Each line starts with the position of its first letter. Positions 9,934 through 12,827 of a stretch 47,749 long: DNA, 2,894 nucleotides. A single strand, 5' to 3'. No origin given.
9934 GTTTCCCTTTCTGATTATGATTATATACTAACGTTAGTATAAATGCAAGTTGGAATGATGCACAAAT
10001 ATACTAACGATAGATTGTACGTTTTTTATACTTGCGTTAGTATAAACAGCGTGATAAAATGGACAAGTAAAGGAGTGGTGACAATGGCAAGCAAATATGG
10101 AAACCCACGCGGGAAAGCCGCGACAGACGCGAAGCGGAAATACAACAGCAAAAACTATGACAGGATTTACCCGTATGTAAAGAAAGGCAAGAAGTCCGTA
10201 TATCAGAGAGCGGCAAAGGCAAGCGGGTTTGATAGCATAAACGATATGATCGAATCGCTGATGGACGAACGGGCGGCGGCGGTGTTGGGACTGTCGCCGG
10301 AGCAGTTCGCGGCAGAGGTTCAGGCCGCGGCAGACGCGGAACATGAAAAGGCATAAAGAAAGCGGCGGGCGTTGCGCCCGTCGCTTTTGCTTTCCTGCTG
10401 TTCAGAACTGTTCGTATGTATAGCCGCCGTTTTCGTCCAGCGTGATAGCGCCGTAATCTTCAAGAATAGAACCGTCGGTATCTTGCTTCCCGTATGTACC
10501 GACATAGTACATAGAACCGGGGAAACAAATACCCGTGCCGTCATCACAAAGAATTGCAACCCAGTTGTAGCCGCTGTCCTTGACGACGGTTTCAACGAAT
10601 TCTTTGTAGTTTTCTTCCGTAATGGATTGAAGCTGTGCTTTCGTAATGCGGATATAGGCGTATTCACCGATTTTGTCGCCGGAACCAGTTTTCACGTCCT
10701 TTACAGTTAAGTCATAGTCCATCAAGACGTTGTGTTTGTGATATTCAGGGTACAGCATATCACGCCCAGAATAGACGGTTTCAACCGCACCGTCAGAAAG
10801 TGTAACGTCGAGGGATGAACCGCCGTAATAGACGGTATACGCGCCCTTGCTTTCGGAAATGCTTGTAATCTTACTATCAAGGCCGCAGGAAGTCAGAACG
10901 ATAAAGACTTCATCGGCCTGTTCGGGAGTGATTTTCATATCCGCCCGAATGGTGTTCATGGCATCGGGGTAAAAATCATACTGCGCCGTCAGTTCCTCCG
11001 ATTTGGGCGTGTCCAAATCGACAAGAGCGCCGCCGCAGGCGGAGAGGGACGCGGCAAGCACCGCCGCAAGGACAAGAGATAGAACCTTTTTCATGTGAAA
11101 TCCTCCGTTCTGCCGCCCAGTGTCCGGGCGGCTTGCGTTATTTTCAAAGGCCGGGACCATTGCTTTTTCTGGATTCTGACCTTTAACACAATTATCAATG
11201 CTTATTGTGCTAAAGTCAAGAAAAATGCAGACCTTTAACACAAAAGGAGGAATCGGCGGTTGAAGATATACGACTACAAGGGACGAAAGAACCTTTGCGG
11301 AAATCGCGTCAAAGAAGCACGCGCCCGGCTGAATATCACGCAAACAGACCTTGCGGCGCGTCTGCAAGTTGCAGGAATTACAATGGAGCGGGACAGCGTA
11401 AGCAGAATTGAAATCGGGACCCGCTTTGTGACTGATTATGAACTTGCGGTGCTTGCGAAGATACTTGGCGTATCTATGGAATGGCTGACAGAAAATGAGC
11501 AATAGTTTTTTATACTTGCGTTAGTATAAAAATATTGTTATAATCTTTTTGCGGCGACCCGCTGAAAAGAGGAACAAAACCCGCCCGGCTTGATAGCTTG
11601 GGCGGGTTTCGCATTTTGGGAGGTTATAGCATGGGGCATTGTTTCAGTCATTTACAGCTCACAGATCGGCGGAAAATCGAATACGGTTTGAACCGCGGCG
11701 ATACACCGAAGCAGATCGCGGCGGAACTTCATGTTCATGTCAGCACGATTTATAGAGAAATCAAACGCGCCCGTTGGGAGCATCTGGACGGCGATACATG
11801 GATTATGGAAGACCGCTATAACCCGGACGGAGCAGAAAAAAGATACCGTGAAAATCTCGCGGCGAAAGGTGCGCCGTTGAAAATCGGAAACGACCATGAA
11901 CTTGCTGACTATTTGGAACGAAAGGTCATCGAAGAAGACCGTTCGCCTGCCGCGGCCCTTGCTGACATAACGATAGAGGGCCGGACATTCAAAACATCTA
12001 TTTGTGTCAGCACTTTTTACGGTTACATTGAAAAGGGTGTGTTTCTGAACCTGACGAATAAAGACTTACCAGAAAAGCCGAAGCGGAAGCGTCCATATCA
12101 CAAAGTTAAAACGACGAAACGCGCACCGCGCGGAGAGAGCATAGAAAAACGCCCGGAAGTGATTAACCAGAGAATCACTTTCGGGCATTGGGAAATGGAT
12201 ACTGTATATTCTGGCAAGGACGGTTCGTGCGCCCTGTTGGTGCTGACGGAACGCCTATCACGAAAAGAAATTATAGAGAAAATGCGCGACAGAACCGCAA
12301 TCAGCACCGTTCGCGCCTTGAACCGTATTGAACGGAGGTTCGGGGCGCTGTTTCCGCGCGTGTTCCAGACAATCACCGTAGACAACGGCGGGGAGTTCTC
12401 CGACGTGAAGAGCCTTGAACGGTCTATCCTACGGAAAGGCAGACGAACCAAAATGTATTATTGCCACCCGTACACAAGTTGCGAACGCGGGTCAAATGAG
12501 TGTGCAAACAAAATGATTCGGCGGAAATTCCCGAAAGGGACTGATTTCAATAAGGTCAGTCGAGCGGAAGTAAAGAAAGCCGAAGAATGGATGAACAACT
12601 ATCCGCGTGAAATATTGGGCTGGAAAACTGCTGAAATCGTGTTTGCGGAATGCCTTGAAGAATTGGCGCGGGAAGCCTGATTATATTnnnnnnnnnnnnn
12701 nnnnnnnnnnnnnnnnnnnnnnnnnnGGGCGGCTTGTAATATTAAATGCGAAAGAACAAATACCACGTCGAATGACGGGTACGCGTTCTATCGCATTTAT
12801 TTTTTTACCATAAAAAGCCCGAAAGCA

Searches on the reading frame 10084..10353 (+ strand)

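Call 52: search_protein_families(library=phrogs, proteins=[window:10084-10353:+], max_evalue=0.01)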
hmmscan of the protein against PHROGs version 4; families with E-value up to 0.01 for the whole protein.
window:10084-10353:+ (90 aa): 1 family
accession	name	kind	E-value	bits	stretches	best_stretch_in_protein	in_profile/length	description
phrog_13890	-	unknown function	3.6e-08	34.3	1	11-65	3-56/73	-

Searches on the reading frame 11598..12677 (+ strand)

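Call 33: search_protein_families(library=pfam, proteins=[window:11598-12677:+], max_evalue=0.001)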
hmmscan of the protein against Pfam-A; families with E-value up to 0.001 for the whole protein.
window:11598-12677:+ (360 aa): 4 families
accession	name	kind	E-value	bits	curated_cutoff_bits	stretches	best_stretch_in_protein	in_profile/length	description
PF13936.12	HTH_38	-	2.9e-11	43.3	27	1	17-57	3-43/44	Helix-turn-helix domain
PF00665.32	rve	-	3.7e-08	34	32.6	1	195-270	5-81/102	Integrase core domain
PF13384.12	HTH_23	-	9.1e-06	25.8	24.6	1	33-57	16-40/50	Homeodomain-like domain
PF08281.18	Sigma70_r4_2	-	0.00069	19.6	25.7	0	37-59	29-51/54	Sigma-70, region 4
